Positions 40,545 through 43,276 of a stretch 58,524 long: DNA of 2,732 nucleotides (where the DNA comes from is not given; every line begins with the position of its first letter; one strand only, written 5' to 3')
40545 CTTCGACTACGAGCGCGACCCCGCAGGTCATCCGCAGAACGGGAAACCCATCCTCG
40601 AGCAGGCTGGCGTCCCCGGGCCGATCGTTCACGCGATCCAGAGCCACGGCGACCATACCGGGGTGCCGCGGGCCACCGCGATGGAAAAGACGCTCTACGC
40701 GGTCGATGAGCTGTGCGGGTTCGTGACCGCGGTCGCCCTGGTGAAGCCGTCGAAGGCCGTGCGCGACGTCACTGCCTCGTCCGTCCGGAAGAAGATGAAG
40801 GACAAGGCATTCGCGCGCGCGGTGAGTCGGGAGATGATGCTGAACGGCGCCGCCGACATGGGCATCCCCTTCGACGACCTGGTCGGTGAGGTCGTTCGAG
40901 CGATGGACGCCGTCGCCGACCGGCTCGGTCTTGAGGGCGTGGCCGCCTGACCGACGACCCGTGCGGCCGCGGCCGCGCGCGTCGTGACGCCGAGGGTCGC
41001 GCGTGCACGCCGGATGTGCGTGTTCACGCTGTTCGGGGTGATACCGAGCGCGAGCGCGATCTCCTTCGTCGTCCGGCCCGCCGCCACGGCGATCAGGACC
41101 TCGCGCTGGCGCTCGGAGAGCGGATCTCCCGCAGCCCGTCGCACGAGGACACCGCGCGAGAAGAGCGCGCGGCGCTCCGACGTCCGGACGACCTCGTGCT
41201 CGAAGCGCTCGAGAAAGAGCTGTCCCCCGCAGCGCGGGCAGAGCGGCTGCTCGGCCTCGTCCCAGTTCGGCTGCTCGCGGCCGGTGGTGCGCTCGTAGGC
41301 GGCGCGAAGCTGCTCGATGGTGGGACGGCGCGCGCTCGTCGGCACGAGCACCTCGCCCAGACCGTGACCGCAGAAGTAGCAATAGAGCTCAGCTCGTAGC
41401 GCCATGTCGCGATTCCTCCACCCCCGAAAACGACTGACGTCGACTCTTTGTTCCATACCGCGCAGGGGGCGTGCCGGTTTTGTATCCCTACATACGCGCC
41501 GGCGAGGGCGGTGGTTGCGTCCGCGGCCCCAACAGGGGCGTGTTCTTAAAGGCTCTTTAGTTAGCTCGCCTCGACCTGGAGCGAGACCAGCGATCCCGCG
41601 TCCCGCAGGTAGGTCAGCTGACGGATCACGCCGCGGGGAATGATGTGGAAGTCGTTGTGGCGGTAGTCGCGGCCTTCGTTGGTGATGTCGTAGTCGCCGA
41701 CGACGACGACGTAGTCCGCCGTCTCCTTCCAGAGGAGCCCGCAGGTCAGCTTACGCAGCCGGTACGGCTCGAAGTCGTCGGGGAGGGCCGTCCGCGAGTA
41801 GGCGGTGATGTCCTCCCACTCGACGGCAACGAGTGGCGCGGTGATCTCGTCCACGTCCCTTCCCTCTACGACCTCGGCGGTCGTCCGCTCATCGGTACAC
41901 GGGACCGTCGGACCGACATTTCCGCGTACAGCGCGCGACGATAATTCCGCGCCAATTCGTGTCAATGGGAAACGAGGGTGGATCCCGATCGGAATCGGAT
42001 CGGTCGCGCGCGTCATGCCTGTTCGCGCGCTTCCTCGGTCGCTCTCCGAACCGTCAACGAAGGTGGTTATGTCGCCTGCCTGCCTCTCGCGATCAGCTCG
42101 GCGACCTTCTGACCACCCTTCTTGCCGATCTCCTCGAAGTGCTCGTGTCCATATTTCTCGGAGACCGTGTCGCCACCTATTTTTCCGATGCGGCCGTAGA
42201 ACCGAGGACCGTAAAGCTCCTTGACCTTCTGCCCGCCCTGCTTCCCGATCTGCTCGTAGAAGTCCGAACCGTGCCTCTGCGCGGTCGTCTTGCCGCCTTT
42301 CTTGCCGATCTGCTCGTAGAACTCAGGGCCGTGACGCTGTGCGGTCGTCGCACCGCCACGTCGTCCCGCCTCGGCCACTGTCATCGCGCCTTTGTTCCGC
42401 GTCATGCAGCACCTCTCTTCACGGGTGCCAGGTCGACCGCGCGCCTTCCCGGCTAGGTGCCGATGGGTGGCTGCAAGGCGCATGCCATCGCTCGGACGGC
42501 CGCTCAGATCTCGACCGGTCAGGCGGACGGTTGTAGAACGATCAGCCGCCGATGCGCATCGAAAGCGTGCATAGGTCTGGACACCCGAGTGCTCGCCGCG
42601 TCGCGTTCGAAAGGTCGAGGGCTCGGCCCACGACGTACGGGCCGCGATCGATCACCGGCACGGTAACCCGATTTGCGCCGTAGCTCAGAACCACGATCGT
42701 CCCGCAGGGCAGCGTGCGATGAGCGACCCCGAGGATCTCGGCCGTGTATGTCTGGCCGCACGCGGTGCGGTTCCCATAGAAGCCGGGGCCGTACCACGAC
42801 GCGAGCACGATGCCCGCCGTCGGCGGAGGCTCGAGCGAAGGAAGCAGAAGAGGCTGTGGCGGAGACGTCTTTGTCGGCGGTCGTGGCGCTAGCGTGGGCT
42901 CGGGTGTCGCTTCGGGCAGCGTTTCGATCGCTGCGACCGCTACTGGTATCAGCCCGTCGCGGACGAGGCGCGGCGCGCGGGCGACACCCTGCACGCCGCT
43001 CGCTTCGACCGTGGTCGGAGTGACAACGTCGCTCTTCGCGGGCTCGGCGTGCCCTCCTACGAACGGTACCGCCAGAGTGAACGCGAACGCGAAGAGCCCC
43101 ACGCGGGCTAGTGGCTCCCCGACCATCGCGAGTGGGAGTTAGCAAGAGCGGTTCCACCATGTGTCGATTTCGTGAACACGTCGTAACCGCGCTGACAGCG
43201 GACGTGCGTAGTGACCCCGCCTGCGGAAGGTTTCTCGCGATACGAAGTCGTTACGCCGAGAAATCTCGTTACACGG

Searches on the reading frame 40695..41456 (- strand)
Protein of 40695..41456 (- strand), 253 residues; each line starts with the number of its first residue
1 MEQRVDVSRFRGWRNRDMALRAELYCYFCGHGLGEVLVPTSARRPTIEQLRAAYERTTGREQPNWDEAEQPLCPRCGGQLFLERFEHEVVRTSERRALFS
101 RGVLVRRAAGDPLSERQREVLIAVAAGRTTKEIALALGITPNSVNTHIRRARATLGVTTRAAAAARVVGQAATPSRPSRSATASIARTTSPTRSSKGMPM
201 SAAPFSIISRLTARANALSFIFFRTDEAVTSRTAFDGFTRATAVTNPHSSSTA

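Call 76: search_protein_families(library=pfam, proteins=[window:40695-41456:-], max_evalue=0.0001)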
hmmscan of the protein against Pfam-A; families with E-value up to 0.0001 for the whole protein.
window:40695-41456:- (253 aa): 2 families
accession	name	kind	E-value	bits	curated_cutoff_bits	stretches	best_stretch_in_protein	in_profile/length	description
PF00196.25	GerE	-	4.8e-13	49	23.5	1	111-164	1-54/57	Bacterial regulatory proteins, luxR family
PF08281.18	Sigma70_r4_2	-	4.6e-11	42.6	25.7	1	113-155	11-54/54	Sigma-70, region 4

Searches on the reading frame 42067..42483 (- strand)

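Call 76: search_protein_families(library=pfam, proteins=[window:42067-42483:-], max_evalue=0.0001)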
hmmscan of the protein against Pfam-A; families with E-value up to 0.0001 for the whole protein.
window:42067-42483:- (138 aa): 2 families
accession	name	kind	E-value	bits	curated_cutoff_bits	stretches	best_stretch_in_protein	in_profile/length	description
PF00477.22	LEA_5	-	7.7e-10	39.5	40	2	36-85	37-86/109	Small hydrophilic plant seed protein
PF10685.14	KGG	-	7.2e-08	33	20.4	0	52-65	6-19/22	Stress-induced bacterial acidophilic repeat motif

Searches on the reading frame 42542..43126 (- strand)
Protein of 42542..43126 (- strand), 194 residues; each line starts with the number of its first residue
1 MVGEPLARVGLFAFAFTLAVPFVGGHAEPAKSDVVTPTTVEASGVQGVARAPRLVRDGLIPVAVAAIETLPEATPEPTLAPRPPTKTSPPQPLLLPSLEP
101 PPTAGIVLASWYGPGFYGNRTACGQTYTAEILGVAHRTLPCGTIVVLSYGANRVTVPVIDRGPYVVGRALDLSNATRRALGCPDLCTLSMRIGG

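Call 76: search_protein_families(library=pfam, proteins=[window:42542-43126:-], max_evalue=0.0001)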
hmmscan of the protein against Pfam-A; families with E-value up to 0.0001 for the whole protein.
window:42542-43126:- (194 aa): 1 family
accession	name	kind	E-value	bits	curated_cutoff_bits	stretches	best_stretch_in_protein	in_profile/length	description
PF03330.24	DPBB_1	-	1.6e-14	54.4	28.8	1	108-185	5-76/83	Lytic transglycolase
